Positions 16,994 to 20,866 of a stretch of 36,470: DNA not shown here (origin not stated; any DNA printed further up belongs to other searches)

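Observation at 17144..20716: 1190-aa fusion of a GT4 glycosyltransferase to a heparinase-II/III-like domain, flanked by AsnB paralogues in an AlgD-containing locus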

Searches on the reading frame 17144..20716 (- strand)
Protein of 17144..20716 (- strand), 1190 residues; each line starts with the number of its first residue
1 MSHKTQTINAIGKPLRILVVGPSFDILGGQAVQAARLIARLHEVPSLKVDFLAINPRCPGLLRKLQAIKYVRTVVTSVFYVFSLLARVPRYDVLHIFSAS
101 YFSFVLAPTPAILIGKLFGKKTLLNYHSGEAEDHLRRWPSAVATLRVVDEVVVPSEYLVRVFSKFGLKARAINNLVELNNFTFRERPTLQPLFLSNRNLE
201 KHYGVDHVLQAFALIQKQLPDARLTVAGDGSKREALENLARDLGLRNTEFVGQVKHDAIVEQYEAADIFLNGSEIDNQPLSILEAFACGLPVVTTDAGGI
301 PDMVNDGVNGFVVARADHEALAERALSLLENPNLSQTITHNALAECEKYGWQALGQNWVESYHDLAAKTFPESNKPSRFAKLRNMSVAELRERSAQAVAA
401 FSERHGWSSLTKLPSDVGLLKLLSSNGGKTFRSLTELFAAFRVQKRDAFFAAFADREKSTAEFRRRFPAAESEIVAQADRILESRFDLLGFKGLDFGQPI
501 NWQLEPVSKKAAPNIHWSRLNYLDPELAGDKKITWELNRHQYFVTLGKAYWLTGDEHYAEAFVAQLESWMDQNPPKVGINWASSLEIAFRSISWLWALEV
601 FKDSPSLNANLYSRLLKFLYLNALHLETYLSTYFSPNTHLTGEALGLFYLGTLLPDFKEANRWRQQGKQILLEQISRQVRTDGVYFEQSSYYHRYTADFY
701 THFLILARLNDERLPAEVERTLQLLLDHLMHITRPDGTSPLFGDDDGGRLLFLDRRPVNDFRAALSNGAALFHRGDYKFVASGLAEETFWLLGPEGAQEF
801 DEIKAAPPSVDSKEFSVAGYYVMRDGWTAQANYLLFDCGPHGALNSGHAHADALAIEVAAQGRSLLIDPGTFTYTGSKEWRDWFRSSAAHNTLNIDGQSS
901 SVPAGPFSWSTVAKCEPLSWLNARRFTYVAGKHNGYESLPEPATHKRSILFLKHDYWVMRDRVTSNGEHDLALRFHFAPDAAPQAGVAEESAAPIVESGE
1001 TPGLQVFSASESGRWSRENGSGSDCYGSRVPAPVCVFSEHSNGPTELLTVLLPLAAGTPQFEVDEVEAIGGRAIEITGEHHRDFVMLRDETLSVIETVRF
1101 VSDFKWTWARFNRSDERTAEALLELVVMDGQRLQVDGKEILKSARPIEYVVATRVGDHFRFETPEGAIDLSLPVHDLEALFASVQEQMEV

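Call 3: search_protein_families(library=pfam, proteins=[window:17144-20716:-], max_evalue=0.1)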
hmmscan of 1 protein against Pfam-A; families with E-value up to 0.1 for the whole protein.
window:17144-20716:- (1190 aa): 8 families
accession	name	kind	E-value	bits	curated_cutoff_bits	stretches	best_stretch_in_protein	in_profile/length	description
PF07940.18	Hepar_II_III_C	-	6e-48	163.9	24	1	809-1027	3-212/237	Heparinase II/III-like, C-terminal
PF16889.11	Hepar_II_III_N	-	1.1e-44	153.6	22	1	472-745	55-313/340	Heparinase II/III N-terminus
PF00534.26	Glycos_transf_1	-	8.5e-39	133.3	26.4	1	187-342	12-169/172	Glycosyl transferases group 1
PF13692.12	Glyco_trans_1_4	-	3.6e-33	115.3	27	1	198-331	9-142/142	Glycosyl transferases group 1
PF13524.12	Glyco_trans_1_2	-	3.4e-10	40.5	25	1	215-347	9-130/144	Glycosyl transferase-like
PF05426.18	Alginate_lyase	-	0.00031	20.7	22.2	1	544-733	63-269/275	Alginate lyase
PF13579.12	Glyco_trans_4_4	-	0.0097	16.7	29.7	1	72-170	54-150/158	Glycosyl transferase 4-like domain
PF20706.3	GT4-conflict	-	0.01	15.3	26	1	204-351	213-378/385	Family 4 Glycosyltransferase in conflict systems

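Call 4: search_protein_families(library=ncbifam, proteins=[window:17144-20716:-], max_evalue=0.1)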
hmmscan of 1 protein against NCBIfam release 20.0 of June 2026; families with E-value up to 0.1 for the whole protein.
window:17144-20716:- (1190 aa): 41 families (the best 25 are shown)
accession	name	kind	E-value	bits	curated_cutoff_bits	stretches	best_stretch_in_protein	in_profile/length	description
NF045573.1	Hepsulflyase_CFB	equivalog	1.6e-50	172.1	700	2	473-744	86-340/651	heparin-sulfate lyase HepC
NF045572.1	Hepsulflyase_bctds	equivalog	7.7e-44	150.4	600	1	504-978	130-586/706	heparin-sulfate lyase HepC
TIGR03999.1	thiol_BshA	equivalog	9.2e-29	100.5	273.7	1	197-365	206-373/375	N-acetyl-alpha-D-glucosaminyl L-malate synthase BshA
NF041876.1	EPS_EpsE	equivalog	3e-26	92.6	400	1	197-346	221-376/389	exopolysaccharide biosynthesis GT4 family glycosyltransferase EpsE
TIGR03088.1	stp2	hypoth_equivalog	1.5e-23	83.5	409.05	1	207-363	211-371/374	TIGR03088 family PEP-CTERM/XrtA system glycosyltransferase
NF049988.1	MGlcDAGSynMgs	equivalog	1.4e-18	67.5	400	1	200-368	223-390/398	alpha-monoglucosyldiacylglycerol synthase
TIGR03449.1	mycothiol_MshA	equivalog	1.6e-18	66.8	462.5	1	204-366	234-404/406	D-inositol-3-phosphate glycosyltransferase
TIGR04063.1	stp3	hypoth_equivalog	4.9e-18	65.2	442.05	1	203-365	226-395/397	TIGR04063 family PEP-CTERM/XrtA system glycosyltransferase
TIGR04047.1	MSMEG_0565_glyc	hypoth_equivalog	2.3e-16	59.9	259.85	1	151-363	143-372/373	MSMEG_0565 family glycosyltransferase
NF050056.1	ProtGlycPglH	equivalog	3.7e-16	59.2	600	1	199-363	188-351/354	GalNAc-alpha-(1->4)-GalNAc-alpha-(1->3)-diNAcBac-PP-undecaprenol alpha-1,4-N-acetyl-D-galactosaminyltransferase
NF047880.1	glyco_SdgA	exception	4.9e-16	58.4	800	1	201-358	326-483/488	serine-aspartate repeat adhesin O-glycosyltransferase SdgA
NF038229.1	Glyco4_Geo_Pelo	equivalog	2.1e-15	56.6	400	1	158-343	124-313/338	GPMC system family 4 glycosyltransferase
TIGR04157.1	glyco_rSAM_CFB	subfamily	8.3e-15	54.7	400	1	198-341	235-384/406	TIGR04157 family glycosyltransferase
NF041010.1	glycosy_Agl16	equivalog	1.8e-14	53.4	575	1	166-365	152-351/352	glycosylation protein Agl16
NF047881.1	glyco_SdgB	exception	2.2e-14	53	800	1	214-359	345-490/496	serine-aspartate repeat adhesin O-glycosyltransferase SdgB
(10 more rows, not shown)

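Call 11: find_homologous_proteins(query=window:17144-20716:-, max_evalue=1e-10)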
Query window:17144-20716:- (1190 aa): 499 proteins with E <= 1e-10 among 8000 candidates; the best 120 are listed.
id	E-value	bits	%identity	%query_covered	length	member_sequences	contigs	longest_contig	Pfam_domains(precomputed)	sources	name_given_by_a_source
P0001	0.0e+0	2556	93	100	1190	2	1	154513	PF00534.27,PF16889.12,PF13524.13,PF13439.13,PF13692.13,PF07940.19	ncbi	-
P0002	0.0e+0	2411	88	100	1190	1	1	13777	PF00534.27,PF16889.12,PF13524.13,PF13692.13,PF07940.19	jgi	jgi:glycosyltransferase involved in cell wall biosynthesis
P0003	0.0e+0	2246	82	100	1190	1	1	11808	PF00534.27,PF16889.12,PF13524.13,PF13692.13,PF07940.19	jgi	jgi:glycosyltransferase involved in cell wall biosynthesis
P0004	0.0e+0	2206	80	100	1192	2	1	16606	PF00534.27,PF16889.12,PF13524.13,PF13692.13,PF07940.19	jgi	jgi:glycosyltransferase involved in cell wall biosynthesis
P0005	0.0e+0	2204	80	100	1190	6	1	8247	PF00534.27,PF16889.12,PF13524.13,PF13692.13,PF07940.19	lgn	-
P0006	0.0e+0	2202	80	100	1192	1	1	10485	PF00534.27,PF16889.12,PF13524.13,PF13692.13,PF07940.19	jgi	jgi:glycosyltransferase involved in cell wall biosynthesis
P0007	0.0e+0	2129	78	100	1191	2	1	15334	PF00534.27,PF16889.12,PF13524.13,PF13439.13,PF13692.13,PF07940.19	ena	-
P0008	0.0e+0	2120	77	100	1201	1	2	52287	PF00534.27,PF16889.12,PF13524.13,PF13439.13,PF13692.13,PF07940.19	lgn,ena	-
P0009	0.0e+0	2091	77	99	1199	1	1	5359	PF00534.27,PF16889.12,PF13524.13,PF13692.13,PF07940.19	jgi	jgi:glycosyltransferase involved in cell wall biosynthesis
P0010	0.0e+0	1806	64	99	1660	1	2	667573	PF00534.27,PF13579.13,PF16889.12,PF13524.13,PF13439.13,PF20706.4,PF13692.13,PF07940.19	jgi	jgi:glycosyltransferase involved in cell wall biosynthesis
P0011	0.0e+0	1782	64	99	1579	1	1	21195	PF00534.27,PF13579.13,PF16889.12,PF13524.13,PF13439.13,PF20706.4,PF13692.13,PF07940.19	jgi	jgi:L-malate glycosyltransferase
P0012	0.0e+0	1753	62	99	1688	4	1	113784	PF00534.27,PF13579.13,PF16889.12,PF13524.13,PF13439.13,PF20706.4,PF13692.13,PF07940.19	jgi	jgi:glycosyltransferase involved in cell wall biosynthesis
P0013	0.0e+0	1751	65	99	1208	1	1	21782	PF00534.27,PF16889.12,PF13524.13,PF13439.13,PF13692.13,PF07940.19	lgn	-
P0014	0.0e+0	1748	64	99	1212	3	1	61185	PF00534.27,PF16889.12,PF13524.13,PF13439.13,PF13692.13,PF07940.19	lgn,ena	-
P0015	0.0e+0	1738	64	99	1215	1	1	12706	PF00534.27,PF16889.12,PF13524.13,PF13692.13,PF07940.19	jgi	jgi:glycosyltransferase involved in cell wall biosynthesis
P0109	9.2e-253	860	42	87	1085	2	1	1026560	PF00534.27,PF16889.12,PF13524.13,PF13439.13,PF13692.13,PF07940.19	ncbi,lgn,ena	-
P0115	9.7e-241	820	40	88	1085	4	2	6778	PF00534.27,PF16889.12,PF13524.13,PF13439.13,PF13692.13,PF07940.19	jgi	jgi:glycosyltransferase involved in cell wall biosynthesis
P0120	1.7e-228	779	38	90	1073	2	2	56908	PF00534.27,PF13579.13,PF16889.12,PF13524.13,PF13439.13,PF13692.13,PF07940.19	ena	-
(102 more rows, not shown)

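Call 21: find_related_loci(query=A1, collection=genome_contigs, flank=10000)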
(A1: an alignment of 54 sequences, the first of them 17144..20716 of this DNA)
Query A1 (1190 aa) in genome_contigs; peptide patterns used: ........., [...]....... (x = any residue, [..] = any of these).
600 stretches matched a pattern (row limit reached: there are more); 598 encode a relative of the query (tblastn E <= 1e-3); the best 80 are kept; 80 distinct loci.
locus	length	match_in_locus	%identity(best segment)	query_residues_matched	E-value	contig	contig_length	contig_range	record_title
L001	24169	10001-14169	93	1-1190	0e+0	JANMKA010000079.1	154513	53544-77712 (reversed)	MAG: Blastocatellia bacterium isolate OTE_64_metabat_267 OTE_64_k141_596469, whole genome shotgun sequence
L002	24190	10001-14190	60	15-1188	0e+0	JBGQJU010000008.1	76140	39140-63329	MAG: Pyrinomonadaceae bacterium isolate OBJ2_061818_070_16 k141_1121467_length_76140_cov_11.0045, whole genome shotgun s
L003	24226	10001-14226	59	14-1182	0e+0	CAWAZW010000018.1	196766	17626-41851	MAG: Blastocatellia bacterium isolate MFD09206.bin.2.99 genome assembly, contig: contig_8590, whole genome shotgun seque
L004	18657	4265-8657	63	13-1182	0e+0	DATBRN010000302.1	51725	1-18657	MAG TPA_asm: Pyrinomonadaceae bacterium isolate SMAG_U4130 k141_2844234, whole genome shotgun sequence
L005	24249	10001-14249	58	7-1172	0e+0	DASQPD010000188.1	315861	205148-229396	MAG TPA_asm: Pyrinomonadaceae bacterium isolate SMAG_U10820 k141_2626499, whole genome shotgun sequence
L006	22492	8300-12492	54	12-1163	0e+0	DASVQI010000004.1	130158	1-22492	MAG TPA_asm: Pyrinomonadaceae bacterium isolate SMAG_U3204 k141_90350, whole genome shotgun sequence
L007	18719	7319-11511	53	4-1163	0e+0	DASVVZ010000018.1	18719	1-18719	MAG TPA_asm: Pyrinomonadaceae bacterium isolate SMAG_U3357 k141_559128, whole genome shotgun sequence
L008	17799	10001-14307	51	7-1168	0e+0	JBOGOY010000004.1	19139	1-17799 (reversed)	MAG: Pyrinomonadaceae bacterium isolate SD8039_metabat2.bin.3 NODE_114_length_19139_cov_1.049495, whole genome shotgun s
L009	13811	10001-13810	59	13-1025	0e+0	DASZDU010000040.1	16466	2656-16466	MAG TPA_asm: Pyrinomonadaceae bacterium isolate SMAG_U6476 k141_558927, whole genome shotgun sequence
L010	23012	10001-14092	60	9-1178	0e+0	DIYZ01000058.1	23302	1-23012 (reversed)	MAG TPA_asm: Chloracidobacterium sp. UBA6041 UBA6041_contig_14512, whole genome shotgun sequence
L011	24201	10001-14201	57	15-1190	0e+0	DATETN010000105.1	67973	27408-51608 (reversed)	MAG TPA_asm: Pyrinomonadaceae bacterium isolate SMAG_U8316 k141_3797573, whole genome shotgun sequence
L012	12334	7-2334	57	373-1154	0e+0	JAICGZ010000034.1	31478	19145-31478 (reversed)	MAG: Pyrinomonadaceae bacterium isolate CK_bin.38 k141_728369_length_31478_cov_21.8579, whole genome shotgun sequence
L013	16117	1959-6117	56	10-1155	0e+0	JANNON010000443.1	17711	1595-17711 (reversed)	MAG: Blastocatellia bacterium isolate SOY_34_metabat_33 SOY_34_k141_4093739, whole genome shotgun sequence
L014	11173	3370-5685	57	373-1149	0e+0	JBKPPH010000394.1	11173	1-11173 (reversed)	MAG: Acidobacteriota bacterium isolate GS_EKS_MAG_00107 GS_EKS_000004001132, whole genome shotgun sequence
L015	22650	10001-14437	55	9-1177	0e+0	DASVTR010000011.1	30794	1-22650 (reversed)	MAG TPA_asm: Pyrinomonadaceae bacterium isolate SMAG_U3296 k141_155666, whole genome shotgun sequence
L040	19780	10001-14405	49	13-1157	0e+0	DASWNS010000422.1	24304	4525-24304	MAG TPA_asm: Pyrinomonadaceae bacterium isolate SMAG_U3420 k141_170599, whole genome shotgun sequence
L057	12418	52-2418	45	373-1190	0e+0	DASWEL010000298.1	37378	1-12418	MAG TPA_asm: Gemmatimonadales bacterium isolate SMAG_U2761 k141_1523121, whole genome shotgun sequence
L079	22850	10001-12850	40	190-1157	0e+0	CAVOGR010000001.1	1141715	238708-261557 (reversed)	MAG: uncultured Gemmatimonadales bacterium isolate MFD09779.bin.2.16 genome assembly, contig: contig_2629, whole genome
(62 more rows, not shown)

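Call 27: search_solved_structures(query=A1, max_evalue=10, show_alignments=0)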
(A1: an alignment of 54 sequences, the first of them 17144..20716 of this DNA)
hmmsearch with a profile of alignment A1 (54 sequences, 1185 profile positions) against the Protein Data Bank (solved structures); distinct sequences matched with E-value up to 10: 128 (the best 60 are shown).
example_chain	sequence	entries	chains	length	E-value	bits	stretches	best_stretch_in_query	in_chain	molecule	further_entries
4mmi_A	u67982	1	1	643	1e-60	208.8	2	527-744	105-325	Heparinase III protein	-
4mmh_A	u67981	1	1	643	1.3e-60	208.5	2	527-744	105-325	Heparinase III protein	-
5jmd_A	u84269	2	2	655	9.6e-59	202.3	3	805-1058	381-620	Heparinase III protein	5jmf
4fnv_A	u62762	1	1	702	1.1e-49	172.3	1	535-1060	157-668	Heparinase III protein, heparitin sulfate lyase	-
2jjm_A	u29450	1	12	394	1.1e-27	99.4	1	186-365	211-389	GLYCOSYL TRANSFERASE, GROUP 1 FAMILY PROTEIN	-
3mbo_A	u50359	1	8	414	1.3e-27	99.2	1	186-365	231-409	Glycosyltransferase, group 1 family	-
5d00_A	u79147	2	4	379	4.2e-25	90.9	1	187-364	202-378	N-acetyl-alpha-D-glucosaminyl L-malate synthase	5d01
6d9t_A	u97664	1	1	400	1.1e-24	89.5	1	167-368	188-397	Glycosyl transferase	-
6kih_A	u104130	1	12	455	4.4e-24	87.5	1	187-367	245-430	Tll1590 protein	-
6n1x_A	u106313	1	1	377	8e-24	86.6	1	167-363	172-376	Glycosyltransferase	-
3okc_A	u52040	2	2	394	2e-22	82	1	186-362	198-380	GDP-mannose-dependent alpha-(1-6)-phosphatidylinositol monomannoside mannosyltransferase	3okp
3oka_A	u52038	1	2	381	4.1e-22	81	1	186-357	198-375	GDP-mannose-dependent alpha-(1-6)-phosphatidylinositol monomannoside mannosyltransferase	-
2gej_A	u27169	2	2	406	1.2e-21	79.4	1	162-364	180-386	PHOSPHATIDYLINOSITOL MANNOSYLTRANSFERASE (PimA)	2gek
4n9w_A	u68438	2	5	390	1.3e-21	79.4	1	162-364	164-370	GDP-mannose-dependent alpha-(1-2)-phosphatidylinositol mannosyltransferase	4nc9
6eji_A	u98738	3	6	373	1.9e-19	72.1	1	97-370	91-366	WlaC protein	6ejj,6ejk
6jp4_A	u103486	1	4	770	4.6e-14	54.3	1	801-1157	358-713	Alginate lyase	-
6jph_A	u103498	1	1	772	4.6e-14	54.3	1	801-1157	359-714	Alginate lyase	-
6jpn_A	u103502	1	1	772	7.8e-13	50.3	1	801-1157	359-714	Alginate lyase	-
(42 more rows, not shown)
